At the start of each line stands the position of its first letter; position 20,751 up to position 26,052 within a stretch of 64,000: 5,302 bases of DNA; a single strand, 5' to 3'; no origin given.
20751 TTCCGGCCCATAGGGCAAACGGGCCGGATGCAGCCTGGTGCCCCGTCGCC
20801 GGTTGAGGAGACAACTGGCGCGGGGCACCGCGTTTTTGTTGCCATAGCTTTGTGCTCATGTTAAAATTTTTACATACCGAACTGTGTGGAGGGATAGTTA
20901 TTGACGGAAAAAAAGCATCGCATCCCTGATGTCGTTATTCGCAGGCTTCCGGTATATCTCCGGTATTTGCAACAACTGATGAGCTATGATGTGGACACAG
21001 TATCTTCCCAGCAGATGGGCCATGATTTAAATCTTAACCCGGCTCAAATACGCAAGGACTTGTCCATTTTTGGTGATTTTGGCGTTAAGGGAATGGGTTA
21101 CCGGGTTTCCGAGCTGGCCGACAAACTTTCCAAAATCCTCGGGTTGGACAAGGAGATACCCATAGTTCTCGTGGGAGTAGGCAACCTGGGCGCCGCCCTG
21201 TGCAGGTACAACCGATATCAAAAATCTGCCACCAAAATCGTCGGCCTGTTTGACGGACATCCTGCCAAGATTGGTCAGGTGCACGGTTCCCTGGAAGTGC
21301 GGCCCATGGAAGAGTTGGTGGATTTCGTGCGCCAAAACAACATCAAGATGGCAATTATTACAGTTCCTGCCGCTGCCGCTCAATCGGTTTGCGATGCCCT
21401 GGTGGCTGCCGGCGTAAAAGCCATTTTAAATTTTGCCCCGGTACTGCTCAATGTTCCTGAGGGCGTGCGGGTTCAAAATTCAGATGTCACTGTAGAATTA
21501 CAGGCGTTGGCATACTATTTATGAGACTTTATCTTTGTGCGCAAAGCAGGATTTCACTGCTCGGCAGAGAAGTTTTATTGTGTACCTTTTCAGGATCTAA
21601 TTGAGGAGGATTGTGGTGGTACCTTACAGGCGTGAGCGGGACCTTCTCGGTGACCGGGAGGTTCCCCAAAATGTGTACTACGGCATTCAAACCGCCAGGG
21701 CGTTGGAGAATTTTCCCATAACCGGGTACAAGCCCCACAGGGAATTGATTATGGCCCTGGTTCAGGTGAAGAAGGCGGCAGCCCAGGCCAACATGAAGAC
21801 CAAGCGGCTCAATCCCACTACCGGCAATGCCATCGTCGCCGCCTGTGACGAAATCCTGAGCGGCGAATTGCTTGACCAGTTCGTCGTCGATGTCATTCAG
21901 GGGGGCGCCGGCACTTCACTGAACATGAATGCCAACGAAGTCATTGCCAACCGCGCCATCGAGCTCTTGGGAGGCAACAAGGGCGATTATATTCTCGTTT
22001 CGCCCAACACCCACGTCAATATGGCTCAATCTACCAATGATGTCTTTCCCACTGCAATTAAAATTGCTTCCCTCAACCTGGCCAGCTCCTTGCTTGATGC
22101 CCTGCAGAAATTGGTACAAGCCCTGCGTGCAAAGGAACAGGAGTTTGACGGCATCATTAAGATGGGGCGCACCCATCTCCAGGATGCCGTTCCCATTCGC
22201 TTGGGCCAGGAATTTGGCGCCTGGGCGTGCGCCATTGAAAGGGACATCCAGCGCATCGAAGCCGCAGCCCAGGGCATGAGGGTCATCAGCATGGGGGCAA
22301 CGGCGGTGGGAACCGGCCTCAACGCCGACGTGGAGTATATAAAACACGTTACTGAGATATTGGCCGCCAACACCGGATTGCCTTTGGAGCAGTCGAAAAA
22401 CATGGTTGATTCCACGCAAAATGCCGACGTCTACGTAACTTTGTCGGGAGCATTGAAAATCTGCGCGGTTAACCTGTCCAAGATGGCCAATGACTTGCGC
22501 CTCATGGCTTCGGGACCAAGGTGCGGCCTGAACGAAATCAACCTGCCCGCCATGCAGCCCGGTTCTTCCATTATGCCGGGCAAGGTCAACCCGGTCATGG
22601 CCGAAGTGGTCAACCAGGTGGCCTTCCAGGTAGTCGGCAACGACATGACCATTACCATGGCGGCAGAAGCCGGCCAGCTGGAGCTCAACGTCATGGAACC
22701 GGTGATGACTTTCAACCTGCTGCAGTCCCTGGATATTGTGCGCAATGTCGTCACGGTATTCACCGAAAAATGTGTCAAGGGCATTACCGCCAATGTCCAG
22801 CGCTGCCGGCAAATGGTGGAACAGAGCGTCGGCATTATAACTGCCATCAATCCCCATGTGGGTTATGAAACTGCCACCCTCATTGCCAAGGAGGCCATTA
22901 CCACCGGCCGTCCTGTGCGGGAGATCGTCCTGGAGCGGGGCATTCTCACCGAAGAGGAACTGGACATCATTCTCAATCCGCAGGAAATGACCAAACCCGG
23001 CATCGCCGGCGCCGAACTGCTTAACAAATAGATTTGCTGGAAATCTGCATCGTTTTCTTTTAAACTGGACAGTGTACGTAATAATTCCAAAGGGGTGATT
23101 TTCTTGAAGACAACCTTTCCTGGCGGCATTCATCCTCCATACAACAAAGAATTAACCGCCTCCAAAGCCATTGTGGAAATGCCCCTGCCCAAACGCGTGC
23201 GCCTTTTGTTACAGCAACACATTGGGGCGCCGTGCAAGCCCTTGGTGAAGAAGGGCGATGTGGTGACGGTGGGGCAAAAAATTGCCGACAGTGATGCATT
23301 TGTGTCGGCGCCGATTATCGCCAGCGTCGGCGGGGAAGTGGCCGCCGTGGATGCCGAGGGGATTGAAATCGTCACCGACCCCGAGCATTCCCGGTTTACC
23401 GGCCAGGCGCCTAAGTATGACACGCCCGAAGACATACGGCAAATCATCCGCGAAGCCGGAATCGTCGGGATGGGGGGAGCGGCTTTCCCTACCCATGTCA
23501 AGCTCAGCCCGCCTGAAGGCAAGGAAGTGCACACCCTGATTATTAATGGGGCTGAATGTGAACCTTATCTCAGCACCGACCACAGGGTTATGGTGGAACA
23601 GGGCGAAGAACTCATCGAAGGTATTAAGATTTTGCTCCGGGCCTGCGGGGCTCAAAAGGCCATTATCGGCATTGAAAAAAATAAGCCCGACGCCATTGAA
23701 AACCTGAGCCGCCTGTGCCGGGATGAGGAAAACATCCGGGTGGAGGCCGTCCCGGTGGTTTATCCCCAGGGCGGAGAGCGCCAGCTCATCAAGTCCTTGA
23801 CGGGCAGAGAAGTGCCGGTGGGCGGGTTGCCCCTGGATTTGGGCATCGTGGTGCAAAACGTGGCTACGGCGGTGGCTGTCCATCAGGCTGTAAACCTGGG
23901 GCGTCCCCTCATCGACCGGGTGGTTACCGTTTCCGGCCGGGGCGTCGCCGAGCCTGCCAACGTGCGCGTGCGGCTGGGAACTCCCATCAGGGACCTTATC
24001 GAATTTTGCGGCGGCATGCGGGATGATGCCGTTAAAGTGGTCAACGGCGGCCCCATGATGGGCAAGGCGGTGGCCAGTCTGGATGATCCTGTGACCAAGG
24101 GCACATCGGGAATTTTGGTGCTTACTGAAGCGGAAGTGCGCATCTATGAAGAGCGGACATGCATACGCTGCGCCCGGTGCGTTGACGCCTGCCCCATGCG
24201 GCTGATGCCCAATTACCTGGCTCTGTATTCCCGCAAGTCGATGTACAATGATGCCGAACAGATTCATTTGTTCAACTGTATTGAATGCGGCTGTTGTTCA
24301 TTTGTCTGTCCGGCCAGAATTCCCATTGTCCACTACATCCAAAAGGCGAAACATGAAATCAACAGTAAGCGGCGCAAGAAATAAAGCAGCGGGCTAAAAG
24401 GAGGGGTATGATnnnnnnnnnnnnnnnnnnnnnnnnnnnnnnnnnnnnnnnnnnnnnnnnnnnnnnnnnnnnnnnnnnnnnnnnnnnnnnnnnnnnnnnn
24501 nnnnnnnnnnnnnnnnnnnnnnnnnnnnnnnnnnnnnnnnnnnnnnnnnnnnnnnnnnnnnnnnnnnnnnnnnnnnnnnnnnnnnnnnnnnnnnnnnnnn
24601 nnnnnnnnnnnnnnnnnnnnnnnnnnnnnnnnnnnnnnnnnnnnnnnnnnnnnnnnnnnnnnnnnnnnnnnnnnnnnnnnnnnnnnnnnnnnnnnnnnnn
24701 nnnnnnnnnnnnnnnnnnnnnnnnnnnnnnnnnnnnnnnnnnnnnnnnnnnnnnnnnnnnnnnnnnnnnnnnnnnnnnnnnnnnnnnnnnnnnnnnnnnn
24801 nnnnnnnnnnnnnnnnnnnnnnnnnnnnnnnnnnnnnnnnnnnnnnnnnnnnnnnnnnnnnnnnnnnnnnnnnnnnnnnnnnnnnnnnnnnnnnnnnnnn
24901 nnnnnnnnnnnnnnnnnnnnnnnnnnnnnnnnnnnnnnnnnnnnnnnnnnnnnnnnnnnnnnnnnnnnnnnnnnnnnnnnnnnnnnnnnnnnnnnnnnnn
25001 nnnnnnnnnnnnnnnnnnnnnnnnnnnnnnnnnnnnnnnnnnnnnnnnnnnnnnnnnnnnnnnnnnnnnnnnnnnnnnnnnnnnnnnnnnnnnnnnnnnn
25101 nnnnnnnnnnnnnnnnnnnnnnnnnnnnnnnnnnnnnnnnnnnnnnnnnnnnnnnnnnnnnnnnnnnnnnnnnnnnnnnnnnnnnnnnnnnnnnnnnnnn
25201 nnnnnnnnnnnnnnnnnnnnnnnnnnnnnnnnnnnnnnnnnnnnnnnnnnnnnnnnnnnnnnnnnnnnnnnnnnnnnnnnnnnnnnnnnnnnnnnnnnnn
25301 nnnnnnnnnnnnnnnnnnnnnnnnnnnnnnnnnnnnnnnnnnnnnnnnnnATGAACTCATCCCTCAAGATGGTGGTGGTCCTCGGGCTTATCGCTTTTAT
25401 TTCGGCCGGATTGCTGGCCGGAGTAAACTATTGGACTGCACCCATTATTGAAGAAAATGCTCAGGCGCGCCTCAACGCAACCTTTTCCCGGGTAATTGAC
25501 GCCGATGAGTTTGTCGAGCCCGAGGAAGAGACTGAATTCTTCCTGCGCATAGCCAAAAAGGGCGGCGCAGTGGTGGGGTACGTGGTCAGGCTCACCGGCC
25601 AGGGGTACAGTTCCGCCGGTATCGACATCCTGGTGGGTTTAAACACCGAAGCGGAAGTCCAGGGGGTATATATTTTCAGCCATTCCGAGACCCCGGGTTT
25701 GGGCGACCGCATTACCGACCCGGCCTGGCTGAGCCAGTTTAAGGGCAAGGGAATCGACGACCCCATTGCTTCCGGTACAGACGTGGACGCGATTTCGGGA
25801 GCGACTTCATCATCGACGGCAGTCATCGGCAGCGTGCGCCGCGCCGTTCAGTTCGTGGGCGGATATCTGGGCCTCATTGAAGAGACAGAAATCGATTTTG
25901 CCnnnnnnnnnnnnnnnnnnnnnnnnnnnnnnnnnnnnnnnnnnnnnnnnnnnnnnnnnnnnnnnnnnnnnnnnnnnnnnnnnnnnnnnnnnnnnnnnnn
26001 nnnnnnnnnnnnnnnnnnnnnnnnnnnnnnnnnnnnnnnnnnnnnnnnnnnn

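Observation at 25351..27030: RnfG carrying five FMN-binding domains (canonical RnfG + four tandem ~90-aa FMN_bind repeats)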

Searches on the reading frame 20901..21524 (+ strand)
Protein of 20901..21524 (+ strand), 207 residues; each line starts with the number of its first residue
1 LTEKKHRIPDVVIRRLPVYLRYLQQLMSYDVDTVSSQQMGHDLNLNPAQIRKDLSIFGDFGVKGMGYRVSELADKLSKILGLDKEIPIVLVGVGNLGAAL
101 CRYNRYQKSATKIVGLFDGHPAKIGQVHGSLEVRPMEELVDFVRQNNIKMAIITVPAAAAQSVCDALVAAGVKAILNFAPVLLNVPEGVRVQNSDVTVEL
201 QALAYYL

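Call 13: search_protein_families(library=pfam, proteins=[window:20901-21524:+], max_evalue=0.00001)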
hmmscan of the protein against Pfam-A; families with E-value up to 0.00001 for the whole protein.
window:20901-21524:+ (207 aa): 3 families
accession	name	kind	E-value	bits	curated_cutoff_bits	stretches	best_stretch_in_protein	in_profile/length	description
PF02629.25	CoA_binding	-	2e-21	77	22.3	1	83-181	1-97/97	CoA binding domain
PF06971.19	Put_DNA-bind_N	-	1.7e-19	70.1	27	1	8-55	2-49/49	Putative DNA-binding protein N-terminus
PF01408.29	GFO_IDH_MocA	-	7.3e-09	36.8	24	1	88-191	3-105/120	Oxidoreductase family, NAD-binding Rossmann fold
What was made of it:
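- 20901..21524 (+): rex, redox-sensing repressor; first gene of the conserved string. Pfam Put_DNA-bind_N plus CoA_binding (call 13).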

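Call 46: search_protein_families(library=ncbifam, proteins=[window:20901-21524:+], max_evalue=1e-10)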
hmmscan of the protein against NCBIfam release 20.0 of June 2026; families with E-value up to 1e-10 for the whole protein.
window:20901-21524:+ (207 aa): 9 families
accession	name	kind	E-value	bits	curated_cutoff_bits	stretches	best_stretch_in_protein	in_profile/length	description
NF003995.0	PRK05472.2-4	subfamily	1.6e-81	272.9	126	1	4-207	2-205/213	redox-sensing transcriptional repressor Rex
NF003993.0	PRK05472.2-2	equivalog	1.6e-72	243.5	217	1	4-207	2-205/212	redox-sensing transcriptional repressor Rex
NF003992.0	PRK05472.2-1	equivalog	7.9e-69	231.6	226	1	3-205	16-218/249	redox-sensing transcriptional repressor Rex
NF003990.0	PRK05472.1-4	equivalog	2.2e-64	217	233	1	3-207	2-206/214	redox-sensing transcriptional repressor Rex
NF003989.0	PRK05472.1-3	equivalog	1.1e-62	211.7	177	1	2-206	2-206/215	redox-sensing transcriptional repressor Rex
NF003994.0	PRK05472.2-3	equivalog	7e-61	205.3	130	1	3-205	4-206/217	redox-sensing transcriptional repressor Rex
NF003996.0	PRK05472.2-5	equivalog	1.6e-60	204.6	138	1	8-207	2-199/209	redox-sensing transcriptional repressor Rex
NF003991.0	PRK05472.1-5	equivalog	1.8e-48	165.3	198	1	4-206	3-205/211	redox-sensing transcriptional repressor Rex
NF003988.0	PRK05472.1-1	equivalog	3e-44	151.5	321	1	4-207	4-208/214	redox-sensing transcriptional repressor Rex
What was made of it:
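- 20901..21524 (+): NCBIfam NF003995 Rex, 272.9 bits against a cut-off of 126 (call 46).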

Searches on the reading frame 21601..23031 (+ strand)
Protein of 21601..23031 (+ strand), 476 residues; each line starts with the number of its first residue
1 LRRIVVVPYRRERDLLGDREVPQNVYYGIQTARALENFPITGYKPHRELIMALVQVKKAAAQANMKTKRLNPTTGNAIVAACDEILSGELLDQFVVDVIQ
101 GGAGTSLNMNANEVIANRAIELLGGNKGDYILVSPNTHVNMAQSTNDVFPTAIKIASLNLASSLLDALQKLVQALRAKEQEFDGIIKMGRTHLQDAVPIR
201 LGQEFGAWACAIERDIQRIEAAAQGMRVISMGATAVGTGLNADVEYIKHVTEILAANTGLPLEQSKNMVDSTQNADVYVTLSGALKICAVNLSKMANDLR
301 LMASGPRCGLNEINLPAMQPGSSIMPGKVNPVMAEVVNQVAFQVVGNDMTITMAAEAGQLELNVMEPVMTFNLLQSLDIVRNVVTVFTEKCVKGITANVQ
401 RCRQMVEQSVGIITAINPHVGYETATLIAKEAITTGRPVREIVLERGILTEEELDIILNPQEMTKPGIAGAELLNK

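Call 13: search_protein_families(library=pfam, proteins=[window:21601-23031:+], max_evalue=0.00001)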
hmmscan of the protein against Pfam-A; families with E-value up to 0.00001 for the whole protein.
window:21601-23031:+ (476 aa): 2 families
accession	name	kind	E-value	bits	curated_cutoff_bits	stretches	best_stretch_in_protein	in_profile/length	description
PF00206.25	Lyase_1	-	5.5e-102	341.8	27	1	18-346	2-312/312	Lyase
PF10415.14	FumaraseC_C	-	3.5e-23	82.2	32.5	1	412-465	1-54/54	Fumarase C C-terminus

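Call 46: search_protein_families(library=ncbifam, proteins=[window:21601-23031:+], max_evalue=1e-10)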
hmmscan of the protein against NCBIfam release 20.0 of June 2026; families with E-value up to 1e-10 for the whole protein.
window:21601-23031:+ (476 aa): 16 families
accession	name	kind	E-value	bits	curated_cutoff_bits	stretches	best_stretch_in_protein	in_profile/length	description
NF011092.0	PRK14515.1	subfamily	1.8e-216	719.6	876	1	10-476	12-478/479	aspartate ammonia-lyase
NF008909.0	PRK12273.1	subfamily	1e-215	717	510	1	9-472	5-470/474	aspartate ammonia-lyase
TIGR00839.1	aspA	equivalog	2.1e-209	696.3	681.2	1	10-472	1-465/468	aspartate ammonia-lyase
TIGR00979.1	fumC_II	equivalog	2.5e-153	511.2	664.75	1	9-464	1-457/458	class II fumarate hydratase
NF009089.0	PRK12425.1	equivalog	1.4e-125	419.8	840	1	10-468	3-462/464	class II fumarate hydratase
TIGR00838.1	argH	equivalog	1.3e-25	90.4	279.5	1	138-416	100-368/455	argininosuccinate lyase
TIGR00928.1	purB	equivalog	2.1e-24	86.1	326.2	1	137-415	89-360/436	adenylosuccinate lyase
NF008964.0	PRK12308.1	equivalog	1.9e-21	76.1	657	1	141-409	105-363/624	argininosuccinate lyase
TIGR02426.1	protocat_pcaB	equivalog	7.4e-21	74.4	355.75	1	136-354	90-298/338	3-carboxy-cis,cis-muconate cycloisomerase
NF006554.0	PRK09053.1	equivalog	4e-19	68.7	595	1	138-415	102-371/453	3-carboxy-cis,cis-muconate cycloisomerase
NF004631.0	PRK05975.1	equivalog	1.6e-18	66.9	371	1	137-340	100-291/352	3-carboxy-cis,cis-muconate cycloisomerase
NF002563.0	PRK02186.1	subfamily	5.2e-17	61.4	625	1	139-416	510-778/890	argininosuccinate lyase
NF006500.1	PRK08937.2-4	subfamily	1.2e-13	50.6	626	1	139-462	101-430/448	adenylosuccinate lyase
NF052535.1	CoM_syn_XcbC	exception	5.6e-13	48.5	575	1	153-415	119-370/495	2-phosphosulfolactate phosphatase XcbC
NF052556.1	NtrsucLyaStm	equivalog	3.3e-11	42.7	650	1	142-445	115-430/466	nitrosuccinate lyase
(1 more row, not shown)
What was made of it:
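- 21601..23031 (+): aspA, aspartate ammonia-lyase (aspartate to fumarate plus NH3). TIGR00839 aspA equivalog, 696.3 bits against a cut-off of 681.2 (call 46).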

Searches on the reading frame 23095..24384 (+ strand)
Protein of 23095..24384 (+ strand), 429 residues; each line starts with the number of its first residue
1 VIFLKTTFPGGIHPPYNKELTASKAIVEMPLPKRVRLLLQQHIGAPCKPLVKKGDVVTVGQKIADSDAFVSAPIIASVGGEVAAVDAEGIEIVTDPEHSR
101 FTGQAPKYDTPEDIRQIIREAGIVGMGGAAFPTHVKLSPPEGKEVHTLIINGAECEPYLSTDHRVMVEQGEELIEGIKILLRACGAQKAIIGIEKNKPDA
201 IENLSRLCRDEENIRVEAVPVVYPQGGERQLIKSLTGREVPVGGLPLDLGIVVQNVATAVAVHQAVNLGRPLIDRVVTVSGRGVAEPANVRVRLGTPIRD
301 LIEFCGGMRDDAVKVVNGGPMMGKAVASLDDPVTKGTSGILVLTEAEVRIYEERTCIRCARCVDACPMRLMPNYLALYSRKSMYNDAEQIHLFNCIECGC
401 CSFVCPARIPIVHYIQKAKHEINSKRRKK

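Call 3: search_protein_families(library=pfam, proteins=[window:23095-24384:+], max_evalue=0.01)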
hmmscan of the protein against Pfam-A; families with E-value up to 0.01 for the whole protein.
window:23095-24384:+ (429 aa): 17 families
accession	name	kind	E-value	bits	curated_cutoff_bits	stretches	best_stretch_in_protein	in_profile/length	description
PF01512.22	Complex1_51K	-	3.6e-55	186.4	31.2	1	118-263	1-149/150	Nuo51 FMN-binding domain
PF13375.12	RnfC_N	-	1.6e-30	105.5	25.6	1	7-87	2-82/101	RnfC Barrel sandwich hybrid domain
PF10531.15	SLBB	-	5.5e-15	55.4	27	1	276-323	1-53/55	SLBB domain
PF13237.11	Fer4_10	-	2.8e-09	37.2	25.5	1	351-406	4-53/53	4Fe-4S dicluster domain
PF12797.12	Fer4_2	-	1.8e-07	31.1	24.5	2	350-367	4-21/22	4Fe-4S binding domain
PF12838.12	Fer4_7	-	5.9e-07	30.3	27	1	355-408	1-51/52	4Fe-4S dicluster domain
PF13187.11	Fer4_9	-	2.8e-06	27.7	27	1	356-408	2-50/52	4Fe-4S dicluster domain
PF13183.11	Fer4_8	-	8.3e-06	26.7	27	1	355-409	4-68/68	4Fe-4S dicluster domain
PF13534.11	Fer4_17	-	1.7e-05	25.7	22.2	1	356-409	2-60/61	4Fe-4S dicluster domain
PF00037.32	Fer4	-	4e-05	23.7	21.1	1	353-368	5-20/24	4Fe-4S binding domain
PF14697.11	Fer4_21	-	0.0014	19.1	35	0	352-407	4-53/59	4Fe-4S dicluster domain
PF11973.14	NQRA_SLBB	-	0.0024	18.8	27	1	276-326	1-49/51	NQRA C-terminal domain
PF05896.17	NQRA_N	-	0.0025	18.4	25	0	22-86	15-79/94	NqrA N-terminal barrel-sandwich hybrid domain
PF13484.11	Fer4_16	-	0.0028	18.8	30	0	355-407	1-65/66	4Fe-4S double cluster binding domain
PF17179.9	Fer4_22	-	0.0061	17.8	27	0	350-369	75-94/95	4Fe-4S dicluster domain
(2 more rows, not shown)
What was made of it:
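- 23095..24384 (+): rnfC (NADH/FMN and Fe-S subunit). Pfam RnfC_N, Complex1_51K, SLBB and Fer4 domains (call 3).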

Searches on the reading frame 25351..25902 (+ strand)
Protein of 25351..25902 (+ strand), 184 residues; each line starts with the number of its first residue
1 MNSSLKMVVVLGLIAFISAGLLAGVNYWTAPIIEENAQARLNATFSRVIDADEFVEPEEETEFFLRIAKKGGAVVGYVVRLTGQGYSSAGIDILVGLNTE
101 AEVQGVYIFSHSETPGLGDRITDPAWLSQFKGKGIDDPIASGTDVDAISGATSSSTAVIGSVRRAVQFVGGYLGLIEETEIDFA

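Call 4: search_protein_families(library=ncbifam, proteins=[window:25351-25902:+], max_evalue=0.01)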
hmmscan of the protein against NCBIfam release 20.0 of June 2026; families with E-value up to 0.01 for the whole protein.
window:25351-25902:+ (184 aa): 16 families
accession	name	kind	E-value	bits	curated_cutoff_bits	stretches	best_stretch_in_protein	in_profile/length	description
TIGR01947.1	rnfG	subfamily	2e-29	103.1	102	1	9-169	2-185/187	RnfABCDGE type electron transport complex subunit G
NF045876.1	RnfG_DVU2794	exception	1.4e-27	96.4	205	1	1-168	1-178/190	RnfABCDGE type electron transport complex subunit G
NF002519.0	PRK01908.1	equivalog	2.5e-23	82.9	178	1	4-169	5-192/209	electron transport complex subunit RsxG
NF041840.1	rnfG_Methano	equivalog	1.8e-20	73.3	230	1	7-167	8-182/189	Rnf electron transport complex subunit RnfG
NF003747.0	PRK05346.1-2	equivalog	2.5e-12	46.6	336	1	68-170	127-239/260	Na(+)-translocating NADH-quinone reductase subunit C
TIGR01938.1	nqrC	equivalog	5.7e-11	42.5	144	1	67-138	127-198/251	NADH:ubiquinone reductase (Na(+)-transporting) subunit C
NF003749.0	PRK05346.1-5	equivalog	8.5e-10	38.4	255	1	68-158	131-234/261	Na(+)-translocating NADH-quinone reductase subunit C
NF003755.0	PRK05346.2-6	equivalog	2.3e-08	33.2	563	1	73-164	168-257/310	Na(+)-translocating NADH-quinone reductase subunit C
NF003746.0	PRK05346.1-1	equivalog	7.3e-08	31.8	337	1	72-137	136-201/264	Na(+)-translocating NADH-quinone reductase subunit C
NF003753.0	PRK05346.2-4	equivalog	8.4e-08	31.9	329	1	51-135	104-186/249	Na(+)-translocating NADH-quinone reductase subunit C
NF003752.0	PRK05346.2-3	equivalog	1.6e-07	30.7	617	1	67-144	166-243/316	Na(+)-translocating NADH-quinone reductase subunit C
NF003754.0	PRK05346.2-5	equivalog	5.2e-07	29.3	677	1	68-165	172-267/320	Na(+)-translocating NADH-quinone reductase subunit C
NF046105.1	TransRegNosR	equivalog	1.2e-06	27.2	1000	1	38-180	18-168/680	transcriptional regulator NosR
NF003751.0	PRK05346.2-2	equivalog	2.7e-06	26.7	630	1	73-145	175-247/320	Na(+)-translocating NADH-quinone reductase subunit C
NF003750.0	PRK05346.2-1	equivalog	1.4e-05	24.8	352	1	75-135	111-171/225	Na(+)-translocating NADH-quinone reductase subunit C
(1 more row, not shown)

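Call 33: search_protein_representatives(protein=window:25351-25902:+)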
Query: 184 residues. Proteins with E-value up to 0.001 (for the whole library): 8127; up to 1e-10: 2432; up to 1e-30: 103. The best 150 are listed.
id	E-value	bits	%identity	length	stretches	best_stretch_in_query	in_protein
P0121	5.4e-93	325.7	34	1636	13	77-163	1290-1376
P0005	1.4e-85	301.6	55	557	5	1-184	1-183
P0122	2.0e-76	271.8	34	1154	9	8-165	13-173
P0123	5.0e-69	247.7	39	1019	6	5-167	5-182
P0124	6.7e-69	247.2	37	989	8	8-175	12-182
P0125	3.1e-67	241.8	39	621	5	70-171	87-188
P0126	3.0e-66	238.6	37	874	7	5-170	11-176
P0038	2.4e-60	219.4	52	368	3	7-184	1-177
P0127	6.9e-56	204.9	36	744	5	14-176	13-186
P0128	1.6e-54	200.4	42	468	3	7-176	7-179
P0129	2.9e-53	196.3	35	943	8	8-167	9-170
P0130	1.6e-52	193.9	42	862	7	7-174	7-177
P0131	1.3e-51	191.0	36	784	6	9-181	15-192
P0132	1.9e-51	190.4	35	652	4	66-175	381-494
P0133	3.2e-51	189.7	37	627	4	60-169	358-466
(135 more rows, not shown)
